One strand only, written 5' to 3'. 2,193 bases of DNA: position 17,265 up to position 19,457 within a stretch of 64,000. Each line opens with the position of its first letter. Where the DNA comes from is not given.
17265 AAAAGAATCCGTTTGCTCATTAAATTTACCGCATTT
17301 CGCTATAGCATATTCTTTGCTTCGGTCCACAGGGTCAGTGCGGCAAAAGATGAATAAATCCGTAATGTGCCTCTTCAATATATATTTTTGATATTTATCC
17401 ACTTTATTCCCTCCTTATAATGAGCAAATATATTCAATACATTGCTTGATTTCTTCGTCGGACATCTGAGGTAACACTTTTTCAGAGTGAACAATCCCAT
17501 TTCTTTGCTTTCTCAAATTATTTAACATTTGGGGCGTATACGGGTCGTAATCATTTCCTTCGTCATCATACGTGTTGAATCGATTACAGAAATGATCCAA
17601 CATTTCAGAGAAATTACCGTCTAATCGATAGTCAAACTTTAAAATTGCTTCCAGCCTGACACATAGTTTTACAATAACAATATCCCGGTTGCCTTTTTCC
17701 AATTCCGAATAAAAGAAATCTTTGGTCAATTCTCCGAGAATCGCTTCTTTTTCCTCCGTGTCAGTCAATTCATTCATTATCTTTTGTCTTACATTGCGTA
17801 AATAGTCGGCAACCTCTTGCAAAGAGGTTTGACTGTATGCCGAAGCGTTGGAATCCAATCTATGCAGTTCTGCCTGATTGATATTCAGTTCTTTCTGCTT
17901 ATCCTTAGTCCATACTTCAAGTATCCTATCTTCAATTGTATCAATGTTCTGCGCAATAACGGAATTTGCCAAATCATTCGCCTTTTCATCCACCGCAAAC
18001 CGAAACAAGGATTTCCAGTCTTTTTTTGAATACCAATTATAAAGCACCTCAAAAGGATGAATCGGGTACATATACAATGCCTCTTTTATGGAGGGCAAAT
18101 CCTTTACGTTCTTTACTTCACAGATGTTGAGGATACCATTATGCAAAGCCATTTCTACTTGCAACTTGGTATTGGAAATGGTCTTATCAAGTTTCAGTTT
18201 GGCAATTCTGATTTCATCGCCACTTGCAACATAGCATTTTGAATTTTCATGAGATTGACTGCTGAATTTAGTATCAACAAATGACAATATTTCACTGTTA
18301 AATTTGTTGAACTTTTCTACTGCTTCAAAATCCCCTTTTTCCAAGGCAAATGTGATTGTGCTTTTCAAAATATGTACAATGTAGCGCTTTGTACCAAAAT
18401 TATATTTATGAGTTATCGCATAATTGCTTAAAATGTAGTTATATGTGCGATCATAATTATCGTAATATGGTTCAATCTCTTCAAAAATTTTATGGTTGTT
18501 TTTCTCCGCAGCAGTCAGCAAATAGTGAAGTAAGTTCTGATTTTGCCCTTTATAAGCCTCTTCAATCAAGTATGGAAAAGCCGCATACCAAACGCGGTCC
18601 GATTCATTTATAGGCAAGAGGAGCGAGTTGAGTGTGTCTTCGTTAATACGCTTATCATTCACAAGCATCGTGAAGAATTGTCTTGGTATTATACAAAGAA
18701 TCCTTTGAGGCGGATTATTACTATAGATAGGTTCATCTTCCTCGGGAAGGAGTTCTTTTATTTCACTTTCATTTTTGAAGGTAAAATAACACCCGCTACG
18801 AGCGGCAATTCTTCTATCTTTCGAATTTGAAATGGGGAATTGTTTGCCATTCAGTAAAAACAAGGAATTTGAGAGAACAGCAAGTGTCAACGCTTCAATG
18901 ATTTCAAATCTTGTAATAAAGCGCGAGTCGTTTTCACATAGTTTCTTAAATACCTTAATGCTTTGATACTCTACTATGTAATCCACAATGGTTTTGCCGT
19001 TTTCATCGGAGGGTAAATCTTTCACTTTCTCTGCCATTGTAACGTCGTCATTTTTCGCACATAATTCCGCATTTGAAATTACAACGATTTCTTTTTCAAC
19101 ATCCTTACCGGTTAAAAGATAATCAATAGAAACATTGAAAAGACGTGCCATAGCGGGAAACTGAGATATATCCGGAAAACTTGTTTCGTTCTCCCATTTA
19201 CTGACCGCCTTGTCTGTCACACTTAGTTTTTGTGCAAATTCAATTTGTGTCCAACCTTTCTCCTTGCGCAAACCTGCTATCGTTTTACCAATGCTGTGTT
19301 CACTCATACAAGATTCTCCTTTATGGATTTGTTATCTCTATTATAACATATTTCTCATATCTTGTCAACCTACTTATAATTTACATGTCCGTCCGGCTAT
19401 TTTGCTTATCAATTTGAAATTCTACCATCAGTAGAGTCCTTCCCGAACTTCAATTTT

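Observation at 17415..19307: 630-aa protein fusing an XRE HTH to a C-terminal HEPN-like R-N-x3-H module through a ~450-aa unknown helical region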

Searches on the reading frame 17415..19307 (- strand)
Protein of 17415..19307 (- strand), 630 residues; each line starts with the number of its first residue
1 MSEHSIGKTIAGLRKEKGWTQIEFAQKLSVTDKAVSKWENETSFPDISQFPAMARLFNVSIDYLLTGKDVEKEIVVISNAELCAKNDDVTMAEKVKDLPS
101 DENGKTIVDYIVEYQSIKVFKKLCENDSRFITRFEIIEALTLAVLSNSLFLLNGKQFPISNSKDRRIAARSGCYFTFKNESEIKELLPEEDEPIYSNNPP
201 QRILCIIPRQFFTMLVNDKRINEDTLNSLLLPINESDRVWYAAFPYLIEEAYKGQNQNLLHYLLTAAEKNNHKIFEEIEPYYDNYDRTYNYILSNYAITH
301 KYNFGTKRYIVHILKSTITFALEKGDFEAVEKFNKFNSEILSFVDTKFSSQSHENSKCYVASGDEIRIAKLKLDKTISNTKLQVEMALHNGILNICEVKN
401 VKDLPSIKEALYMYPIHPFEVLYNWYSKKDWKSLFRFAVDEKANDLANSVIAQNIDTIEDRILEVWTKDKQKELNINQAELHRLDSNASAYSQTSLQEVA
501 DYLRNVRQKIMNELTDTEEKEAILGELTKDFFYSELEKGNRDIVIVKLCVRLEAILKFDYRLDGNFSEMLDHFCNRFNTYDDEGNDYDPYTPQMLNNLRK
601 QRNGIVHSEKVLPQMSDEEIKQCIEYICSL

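Call 3: search_protein_families(library=pfam, proteins=[window:17415-19307:-], max_evalue=1)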
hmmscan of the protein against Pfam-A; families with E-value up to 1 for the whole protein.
window:17415-19307:- (630 aa): 7 families
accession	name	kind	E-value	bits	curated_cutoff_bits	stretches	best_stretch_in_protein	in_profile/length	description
PF12844.13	HTH_19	-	8.9e-12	45.2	30.2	1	7-70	1-64/64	Helix-turn-helix domain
PF01381.28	HTH_3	-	2.9e-11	43.6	23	1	13-64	4-55/55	Helix-turn-helix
PF13560.12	HTH_31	-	0.00014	22.6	27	1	7-60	3-57/64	Helix-turn-helix domain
PF18735.6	HEPN_RiboL-PSP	-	0.00081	19.8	28.4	1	524-630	64-181/191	RiboL-PSP-HEPN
PF07022.19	Phage_CI_repr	-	0.0027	18.4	22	1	21-69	15-62/65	Bacteriophage CI repressor helix-turn-helix domain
PF22440.1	SirC_C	-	0.0056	17.1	27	1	501-537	6-43/47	SirC C-terminal domain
PF13405.12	EF-hand_6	-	0.31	11.3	25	0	118-141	4-27/30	EF-hand domain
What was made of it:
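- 19098..19289 (-): XRE/Cro-C1-type HTH (residues 7-70). Pfam HTH_19 and HTH_3 (call 3).
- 17418..17834 (-): HEPN domain (residues 492-630), RiboL-PSP-HEPN-like. PF18735: the window protein scores 19.8 bits, E = 8e-4 (call 3).
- On RiboL-PSP-HEPN (PF18735): The window protein scores 19.8 bits, below the cut-off (call 3).
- Checked: Residues 7-70 hit HTH_19 and HTH_3 (E = 9e-12 and 3e-11, above cut-off; call 3).
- Sub-threshold PF18735 hit for the window protein (call 3). The window protein itself scores below Pfam's cut-off (19.8 against 28.4 bits; call 3).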

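Call 4: search_protein_families(library=padloc, proteins=[window:17415-19307:-], max_evalue=1)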
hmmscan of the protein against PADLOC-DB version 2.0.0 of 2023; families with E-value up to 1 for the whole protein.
window:17415-19307:- (630 aa): 16 families
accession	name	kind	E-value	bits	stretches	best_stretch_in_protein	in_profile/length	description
PDLC03945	RmrA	-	9.5e-11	39.5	1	6-96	3-92/394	-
PDLC02926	HTH_VI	-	1e-08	33.3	1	6-66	2-62/92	-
PDLC03954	RmrA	-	1.1e-08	32.4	1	8-181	13-179/380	-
PDLC03951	RmrA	-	5.2e-08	30.3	1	10-134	13-134/400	-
PDLC04142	capH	-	1e-06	27.7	1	2-102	3-87/103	capH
PDLC03949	RmrA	-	1e-05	22.6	1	14-67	11-64/363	-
PDLC04775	PDC-M69A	-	1.6e-05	23.3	1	5-73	7-77/113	-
PDLC03956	RmrA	-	3.5e-05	21.1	1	20-77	24-81/399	-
PDLC03947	RmrA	-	0.00016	18.6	1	6-70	12-76/383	-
PDLC03952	RmrA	-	0.0011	15.9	1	9-67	26-84/395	-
PDLC03948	RmrA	-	0.0015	15.5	1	14-71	17-74/397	-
PDLC04757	PDC-M64B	-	0.0066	14.4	1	10-38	34-62/128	-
PDLC03667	Control_protein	-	0.0081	14.5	1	34-79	34-79/101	control protein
PDLC04760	PDC-M64C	-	0.0091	14.4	1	6-38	27-59/93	-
PDLC04759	PDC-M64B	-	0.023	12.7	1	6-39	27-60/135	-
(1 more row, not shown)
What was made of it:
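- On RosmerTA (RmrA antitoxin): The PADLOC RmrA alignments are essentially confined to the HTH region, although one model aligns as far as residue 181 (call 4).
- Closest known: RosmerTA antitoxin RmrA and other XRE-HTH antitoxins. Different: The hits essentially cover the HTH region; one RmrA model aligns as far as residue 181 (call 4).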

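Call 5: search_protein_families(library=ncbifam, proteins=[window:17415-19307:-], max_evalue=1)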
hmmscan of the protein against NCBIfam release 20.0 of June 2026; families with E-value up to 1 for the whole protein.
window:17415-19307:- (630 aa): 11 families
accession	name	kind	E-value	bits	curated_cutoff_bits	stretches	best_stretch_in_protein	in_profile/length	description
NF041951.1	phage_RstR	subfamily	2e-12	47.3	80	1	6-72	3-69/108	RstR family transcriptional repressor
NF052239.1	antitox_spr1629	equivalog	1.2e-09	37.8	335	1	6-96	3-92/377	spr1629 family repressor/antitoxin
NF007257.0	PRK09706.1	subfamily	9.8e-07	28.7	101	1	1-109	1-110/135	transcriptional repressor DicA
NF041575.1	antitoxPezA_Strep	equivalog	1.1e-06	28.7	290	1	6-61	2-57/158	type II toxin-antitoxin system antitoxin PezA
TIGR03070.1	couple_hipB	subfamily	2e-05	24.5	71.65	1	5-44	2-41/58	type II toxin-antitoxin system Y4mF family antitoxin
TIGR03830.1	CxxCG_CxxCG_HTH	subfamily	2.4e-05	24.1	61.8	1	5-47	65-107/127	type II TA system antitoxin MqsA family protein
NF007408.0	PRK09943.1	equivalog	4e-05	23.3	211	1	3-82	3-85/185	HTH-type transcriptional regulator PuuR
NF047948.1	male_kill_WMK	equivalog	6.5e-05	22.5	300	1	5-79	5-79/300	WO male-killing family protein Wmk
NF007271.0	PRK09726.1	equivalog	0.0012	18.8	79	1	12-43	19-50/88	type II toxin-antitoxin system antitoxin HipB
TIGR00270.2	TIGR00270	equivalog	0.0025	17.6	110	1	9-61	79-131/159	multiprotein bridging factor aMBF1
NF047542.1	telomere_Tap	equivalog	0.0026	16.5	600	1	13-59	25-71/695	telomere-associated protein Tap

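Call 6: find_homologous_proteins(query=window:17415-19307:-, max_evalue=0.001)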
Query window:17415-19307:- (630 aa): 592 proteins with E <= 0.001 among 8000 candidates; the best 120 are listed.
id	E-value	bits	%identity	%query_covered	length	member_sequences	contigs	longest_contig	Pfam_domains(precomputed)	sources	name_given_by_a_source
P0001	0.0e+0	1356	95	100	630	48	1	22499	PF12844.14,PF01381.29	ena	-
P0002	2.7e-230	784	59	100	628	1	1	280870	PF12844.14,PF01381.29,PF13560.13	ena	-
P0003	3.2e-230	784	57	100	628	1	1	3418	PF12844.14,PF01381.29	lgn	-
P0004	3.7e-230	784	59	100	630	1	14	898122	PF12844.14,PF01381.29,PF13560.13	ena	-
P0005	4.0e-230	784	59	100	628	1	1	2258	PF12844.14,PF01381.29,PF13560.13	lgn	-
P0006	6.2e-230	783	59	100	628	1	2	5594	PF12844.14,PF01381.29,PF13560.13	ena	-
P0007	7.9e-230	783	59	100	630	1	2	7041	PF12844.14,PF01381.29,PF13560.13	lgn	-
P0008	1.3e-229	782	59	100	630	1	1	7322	PF12844.14,PF01381.29,PF13560.13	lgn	-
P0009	1.3e-228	779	59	100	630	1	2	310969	PF12844.14,PF01381.29,PF13560.13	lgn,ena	-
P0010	1.4e-228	779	59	100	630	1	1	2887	PF12844.14,PF01381.29,PF13560.13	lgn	-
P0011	2.2e-228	778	59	100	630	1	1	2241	PF12844.14,PF01381.29,PF13560.13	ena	-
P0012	3.0e-228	778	58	100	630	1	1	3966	PF12844.14,PF01381.29,PF13560.13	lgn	-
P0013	4.4e-228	777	58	100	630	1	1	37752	PF12844.14,PF01381.29,PF13560.13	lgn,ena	-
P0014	1.6e-227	775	58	100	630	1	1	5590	PF12844.14,PF01381.29,PF13560.13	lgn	-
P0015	1.7e-227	775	58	100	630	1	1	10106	PF12844.14,PF01381.29,PF13560.13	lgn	-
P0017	3.2e-227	774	58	100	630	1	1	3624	PF12844.14,PF18735.7,PF01381.29,PF13560.13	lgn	-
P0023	2.1e-226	771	58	100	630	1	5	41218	PF12844.14,PF01381.29,PF13560.13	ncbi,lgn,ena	-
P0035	1.0e-225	769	58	100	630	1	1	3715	PF12844.14,PF18735.7,PF01381.29,PF13560.13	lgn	-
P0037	1.2e-225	769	58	100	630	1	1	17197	PF12844.14,PF18735.7,PF01381.29,PF13560.13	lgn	-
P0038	1.4e-225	769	58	100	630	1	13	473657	PF12844.14,PF18735.7,PF01381.29,PF13560.13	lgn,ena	-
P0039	1.5e-225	769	58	100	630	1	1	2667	PF12844.14,PF18735.7,PF01381.29,PF13560.13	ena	-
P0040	1.7e-225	768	58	100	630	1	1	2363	PF12844.14,PF18735.7,PF01381.29,PF13560.13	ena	-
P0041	1.8e-225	768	58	100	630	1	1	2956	PF12844.14,PF18735.7,PF01381.29,PF13560.13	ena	-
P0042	1.9e-225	768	58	100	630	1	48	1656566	PF12844.14,PF18735.7,PF01381.29,PF13560.13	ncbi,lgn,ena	-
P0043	1.9e-225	768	58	100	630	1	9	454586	PF12844.14,PF18735.7,PF01381.29,PF13560.13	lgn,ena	-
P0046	2.0e-225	768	58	100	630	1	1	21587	PF12844.14,PF18735.7,PF01381.29,PF13560.13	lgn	-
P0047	2.3e-225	768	57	100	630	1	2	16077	PF12844.14,PF01381.29,PF13560.13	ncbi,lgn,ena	-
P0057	3.4e-225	767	58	100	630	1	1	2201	PF12844.14,PF18735.7,PF01381.29,PF13560.13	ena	-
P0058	3.5e-225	767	58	100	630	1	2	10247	PF12844.14,PF18735.7,PF01381.29,PF13560.13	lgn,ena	-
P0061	3.6e-225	767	58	100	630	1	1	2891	PF12844.14,PF18735.7,PF01381.29,PF13560.13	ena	-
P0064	3.7e-225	767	58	100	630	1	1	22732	PF12844.14,PF18735.7,PF01381.29,PF13560.13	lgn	-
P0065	3.8e-225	767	58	100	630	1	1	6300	PF12844.14,PF18735.7,PF01381.29,PF13560.13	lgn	-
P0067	3.9e-225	767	57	100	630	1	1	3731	PF12844.14,PF18735.7,PF01381.29,PF13560.13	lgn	-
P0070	5.4e-225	767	58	100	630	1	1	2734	PF12844.14,PF18735.7,PF01381.29,PF13560.13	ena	-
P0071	6.5e-225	767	58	100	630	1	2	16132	PF12844.14,PF18735.7,PF01381.29,PF13560.13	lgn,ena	-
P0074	7.1e-225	766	58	100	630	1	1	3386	PF12844.14,PF18735.7,PF01381.29,PF13560.13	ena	-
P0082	1.1e-224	766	58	100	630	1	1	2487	PF12844.14,PF18735.7,PF01381.29,PF13560.13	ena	-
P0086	1.6e-224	765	58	100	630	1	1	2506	PF12844.14,PF18735.7,PF01381.29,PF13560.13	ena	-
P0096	5.9e-224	763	58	100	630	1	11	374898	PF12844.14,PF01381.29,PF13560.13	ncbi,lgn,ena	-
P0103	9.2e-224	763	58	100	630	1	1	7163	PF12844.14,PF18735.7,PF01381.29,PF13560.13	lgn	-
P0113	3.0e-223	761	58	100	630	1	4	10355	PF12844.14,PF01381.29,PF13560.13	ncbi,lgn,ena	-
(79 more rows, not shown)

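Call 7: search_solved_structures(query=window:17415-19307:-, max_evalue=1)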
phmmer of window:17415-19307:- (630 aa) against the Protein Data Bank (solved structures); distinct sequences matched with E-value up to 1: 23.
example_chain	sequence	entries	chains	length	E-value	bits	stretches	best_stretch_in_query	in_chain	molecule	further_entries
7t8i_A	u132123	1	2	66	1.1e-06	30.9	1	5-65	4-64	Phage element (ICEBs1)transcriptional regulator (Xre family)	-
2p5t_A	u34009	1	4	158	0.00086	21.3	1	6-69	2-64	Putative transcriptional regulator PezA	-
1sq8_A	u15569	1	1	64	0.0042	19.1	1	6-67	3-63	dh434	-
1per_L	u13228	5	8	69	0.0099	17.8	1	6-68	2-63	PROTEIN (434 REPRESSOR) | 434 REPRESSOR | REPRESSOR PROTEIN CI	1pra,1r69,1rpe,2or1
9sf2_A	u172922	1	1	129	0.012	17.6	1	5-68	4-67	Transcriptional regulator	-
3qq6_A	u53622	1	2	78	0.013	17.5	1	3-68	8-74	HTH-type transcriptional regulator sinR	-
1r63_A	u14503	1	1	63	0.016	17.1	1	6-67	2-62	REPRESSOR PROTEIN FROM BACTERIOPHAGE 434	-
1adr_A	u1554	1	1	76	0.019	16.9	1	4-68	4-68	P22 C2 REPRESSOR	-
3op9_A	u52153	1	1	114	0.02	16.8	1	3-65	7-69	Pli0006 protein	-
2r1j_L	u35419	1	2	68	0.029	16.3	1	4-67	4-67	Repressor protein C2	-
4z5h_A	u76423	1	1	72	0.033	16.1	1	10-53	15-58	Antitoxin HipB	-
8tac_A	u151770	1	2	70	0.034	16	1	5-48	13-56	DBP48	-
3jxb_C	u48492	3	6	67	0.042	15.7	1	6-67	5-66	Repressor protein C2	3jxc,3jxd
4yg4_A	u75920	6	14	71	0.043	15.7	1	10-53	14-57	Antitoxin HipB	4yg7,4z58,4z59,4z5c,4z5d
2wiu_B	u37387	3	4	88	0.045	15.6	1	10-60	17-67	HTH-TYPE TRANSCRIPTIONAL REGULATOR HIPB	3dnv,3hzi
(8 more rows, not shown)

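Call 9: find_encoding_contigs(protein=P0042, flank=8000, max_places=4)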
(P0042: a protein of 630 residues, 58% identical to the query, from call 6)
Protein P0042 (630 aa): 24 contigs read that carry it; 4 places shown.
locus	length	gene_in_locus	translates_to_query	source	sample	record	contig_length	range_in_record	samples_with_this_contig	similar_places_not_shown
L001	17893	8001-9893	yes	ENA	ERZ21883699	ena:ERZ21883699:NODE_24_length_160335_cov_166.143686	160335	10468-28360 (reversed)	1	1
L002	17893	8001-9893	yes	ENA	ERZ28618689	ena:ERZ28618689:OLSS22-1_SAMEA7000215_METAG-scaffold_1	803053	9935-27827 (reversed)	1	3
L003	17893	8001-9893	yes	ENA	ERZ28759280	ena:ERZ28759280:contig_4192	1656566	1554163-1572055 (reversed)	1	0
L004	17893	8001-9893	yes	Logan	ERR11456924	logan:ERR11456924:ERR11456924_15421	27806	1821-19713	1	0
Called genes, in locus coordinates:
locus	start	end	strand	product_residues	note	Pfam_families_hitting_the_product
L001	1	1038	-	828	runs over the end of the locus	PF00122:E1-E2_ATPase, PF00702:Hydrolase, PF08282:Hydrolase_3 (faint)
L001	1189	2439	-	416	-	PF05343:Peptidase_M42 (weak), PF01546:Peptidase_M20, PF04389:Peptidase_M28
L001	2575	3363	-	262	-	PF02311:AraC_binding (weak), PF12833:HTH_18, PF00165:HTH_AraC (weak)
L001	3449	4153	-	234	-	PF00543:P-II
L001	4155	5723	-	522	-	PF07556:DUF1538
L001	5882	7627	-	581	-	PF02450:LCAT (faint)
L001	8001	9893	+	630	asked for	PF01381:HTH_3, PF12844:HTH_19 (weak), PF13560:HTH_31 (weak), PF18735:HEPN_RiboL-PSP (weak)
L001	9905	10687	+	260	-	-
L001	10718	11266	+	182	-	-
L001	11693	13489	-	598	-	PF00664:ABC_membrane, PF02463:SMC_N (faint), PF00005:ABC_tran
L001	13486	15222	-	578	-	PF00664:ABC_membrane, PF00005:ABC_tran, PF02463:SMC_N (faint)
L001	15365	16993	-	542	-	PF03606:DcuC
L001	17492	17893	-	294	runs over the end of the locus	-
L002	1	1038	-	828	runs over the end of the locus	PF00122:E1-E2_ATPase, PF00702:Hydrolase, PF08282:Hydrolase_3 (faint)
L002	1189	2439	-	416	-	PF05343:Peptidase_M42 (weak), PF01546:Peptidase_M20, PF04389:Peptidase_M28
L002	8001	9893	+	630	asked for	PF01381:HTH_3, PF12844:HTH_19 (weak), PF13560:HTH_31 (weak), PF18735:HEPN_RiboL-PSP (weak)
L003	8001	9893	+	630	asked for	PF01381:HTH_3, PF12844:HTH_19 (weak), PF13560:HTH_31 (weak), PF18735:HEPN_RiboL-PSP (weak)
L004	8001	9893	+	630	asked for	PF01381:HTH_3, PF12844:HTH_19 (weak), PF13560:HTH_31 (weak), PF18735:HEPN_RiboL-PSP (weak)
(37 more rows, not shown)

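Call 10: find_encoding_contigs(protein=P0001, flank=8000, max_places=3)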
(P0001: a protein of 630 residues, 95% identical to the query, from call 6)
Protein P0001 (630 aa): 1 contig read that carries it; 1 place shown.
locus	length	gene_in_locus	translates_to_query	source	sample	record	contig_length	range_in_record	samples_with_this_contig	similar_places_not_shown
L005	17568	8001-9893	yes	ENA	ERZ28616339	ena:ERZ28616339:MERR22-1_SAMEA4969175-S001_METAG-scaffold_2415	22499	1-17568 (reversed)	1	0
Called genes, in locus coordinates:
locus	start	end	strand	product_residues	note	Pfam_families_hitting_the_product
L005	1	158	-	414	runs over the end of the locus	PF06134:RhaA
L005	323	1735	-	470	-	PF00860:Xan_ur_permease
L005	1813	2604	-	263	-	PF08032:SpoU_sub_bind, PF00588:SpoU_methylase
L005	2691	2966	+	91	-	PF12116:SpoIIID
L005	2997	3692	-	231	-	-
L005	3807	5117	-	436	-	PF01595:CNNM, PF00571:CBS (weak), PF03471:CorC_HlyC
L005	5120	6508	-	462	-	PF01595:CNNM, PF00571:CBS (weak), PF03471:CorC_HlyC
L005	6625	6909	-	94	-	-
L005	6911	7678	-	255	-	-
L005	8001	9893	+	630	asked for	PF01381:HTH_3, PF12844:HTH_19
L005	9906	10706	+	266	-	-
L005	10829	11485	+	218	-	PF01791:DeoC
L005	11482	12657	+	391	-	PF01676:Metalloenzyme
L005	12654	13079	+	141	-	PF00383:dCMP_cyt_deam_1, PF08211:dCMP_cyt_deam_2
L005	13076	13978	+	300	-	PF01256:Carb_kinase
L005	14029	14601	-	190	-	-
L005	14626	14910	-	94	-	-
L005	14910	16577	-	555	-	PF00749:tRNA-synt_1c, PF03950:tRNA-synt_1c_C, PF20974:tRNA-synt_1c_C2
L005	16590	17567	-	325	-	?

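Call 12: search_protein_families(library=pfam, proteins=[L001:9905-10687:+, L001:10718-11266:+, L001:5882-7627:-, L005:6911-7678:-, L005:6625-6909:-], max_evalue=0.1)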
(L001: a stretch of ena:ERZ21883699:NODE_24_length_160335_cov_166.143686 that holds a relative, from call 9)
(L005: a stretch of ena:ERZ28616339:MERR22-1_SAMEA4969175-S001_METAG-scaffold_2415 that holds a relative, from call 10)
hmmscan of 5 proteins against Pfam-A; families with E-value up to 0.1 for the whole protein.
L001:9905-10687:+ (260 aa): 2 families
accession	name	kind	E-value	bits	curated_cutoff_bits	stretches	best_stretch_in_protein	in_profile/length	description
PF22321.2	Zona_CL2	-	0.0016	18.9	26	1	46-125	36-117/154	Zonadhesin, second cohesin-like domain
PF06868.16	DUF1257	-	0.049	14.3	22.2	0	65-142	19-97/103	Protein of unknown function (DUF1257)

L001:10718-11266:+ (182 aa): 0 families

L001:5882-7627:- (581 aa): 3 families
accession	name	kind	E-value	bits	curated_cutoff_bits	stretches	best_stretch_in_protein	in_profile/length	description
PF02450.21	LCAT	-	2.5e-05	24.2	21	1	204-261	86-150/392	Lecithin:cholesterol acyltransferase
PF12146.15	Hydrolase_4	-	0.034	13.9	27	1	221-258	64-101/239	Serine aminopeptidase, S33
PF00561.26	Abhydrolase_1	-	0.088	12.9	25.8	0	221-255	57-91/245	alpha/beta hydrolase fold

L005:6911-7678:- (255 aa): 0 families

L005:6625-6909:- (94 aa): 0 families

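Call 13: search_protein_families(library=phrogs, proteins=[window:17415-19307:-, L001:10718-11266:+], max_evalue=0.1)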
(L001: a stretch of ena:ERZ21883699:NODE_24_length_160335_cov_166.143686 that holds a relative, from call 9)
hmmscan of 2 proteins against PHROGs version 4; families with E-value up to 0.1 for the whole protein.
window:17415-19307:- (630 aa): 22 families
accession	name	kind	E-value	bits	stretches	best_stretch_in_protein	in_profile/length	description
phrog_8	-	transcription regulation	7.2e-17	62.8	1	4-96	75-150/346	transcriptional regulator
phrog_3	-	transcription regulation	1.3e-12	49.2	1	3-104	86-189/430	transcriptional repressor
phrog_4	-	transcription regulation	3.4e-11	43.8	1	5-98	136-205/400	transcriptional repressor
phrog_2967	-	transcription regulation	1.4e-09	38.8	1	6-81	11-78/225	transcriptional regulator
phrog_2328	-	transcription regulation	1.4e-08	35.6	1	5-69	15-79/128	transcriptional repressor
phrog_4836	-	transcription regulation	2.8e-08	34.5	1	4-76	74-146/194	CII-like regulator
phrog_2439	-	transcription regulation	3.6e-08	33.7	1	6-68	8-70/367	transcriptional regulator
phrog_5823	-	transcription regulation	1.4e-06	28.8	1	2-73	3-75/404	transcriptional regulator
phrog_1994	-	DNA, RNA and nucleotide metabolism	3e-05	25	1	10-69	4-63/170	DNA binding protein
phrog_1373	-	transcription regulation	3.1e-05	25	1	6-70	64-129/166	transcriptional regulator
phrog_2104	-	unknown function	6.1e-05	24.2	1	9-45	43-79/103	-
phrog_3037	-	transcription regulation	0.00016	22.5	1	7-136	28-142/189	transcriptional repressor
phrog_7950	-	transcription regulation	0.00046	21.2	1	13-48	15-53/68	transcriptional repressor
phrog_4779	-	transcription regulation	0.0014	20.1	1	14-42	11-39/98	transcriptional regulator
phrog_1124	-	transcription regulation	0.005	17.4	1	4-58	7-60/177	transcriptional regulator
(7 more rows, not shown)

L001:10718-11266:+ (182 aa): 1 family
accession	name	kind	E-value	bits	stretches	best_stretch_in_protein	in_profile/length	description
phrog_21561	-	unknown function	0.01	16.5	1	106-174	118-186/191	-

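Call 24: search_protein_representatives(protein=window:17418-19100:-)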
Query: 561 residues. Proteins with E-value up to 0.001 (for the whole library): 258; up to 1e-10: 171; up to 1e-30: 77. The best 150 are listed.
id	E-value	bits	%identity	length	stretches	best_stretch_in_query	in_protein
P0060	2.4e-189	647.0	58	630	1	2-561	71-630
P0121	8.1e-111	387.9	53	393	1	178-561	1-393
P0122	8.6e-111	387.8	40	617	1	2-560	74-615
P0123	1.4e-100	354.1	42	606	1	2-561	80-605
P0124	7.7e-95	335.2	40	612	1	1-560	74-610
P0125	1.1e-87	311.6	55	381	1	2-322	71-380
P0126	9.7e-85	301.9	38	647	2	3-403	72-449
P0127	1.1e-84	301.6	93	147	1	415-561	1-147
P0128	1.5e-80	288.0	57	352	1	310-561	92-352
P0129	2.8e-76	273.9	38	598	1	2-560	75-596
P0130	1.4e-75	271.6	33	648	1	2-560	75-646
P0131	8.8e-75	269.0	37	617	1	2-560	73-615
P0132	2.5e-74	267.5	36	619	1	2-560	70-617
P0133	6.7e-73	262.8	42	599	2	168-560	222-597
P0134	3.0e-70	254.0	37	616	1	2-560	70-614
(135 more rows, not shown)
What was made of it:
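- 17415..19307 (-): 630-aa CDS: XRE HTH, variable middle region, helical module, HEPN. There are 592 homologues (call 6) and 258 clusters at 50% identity (call 24).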
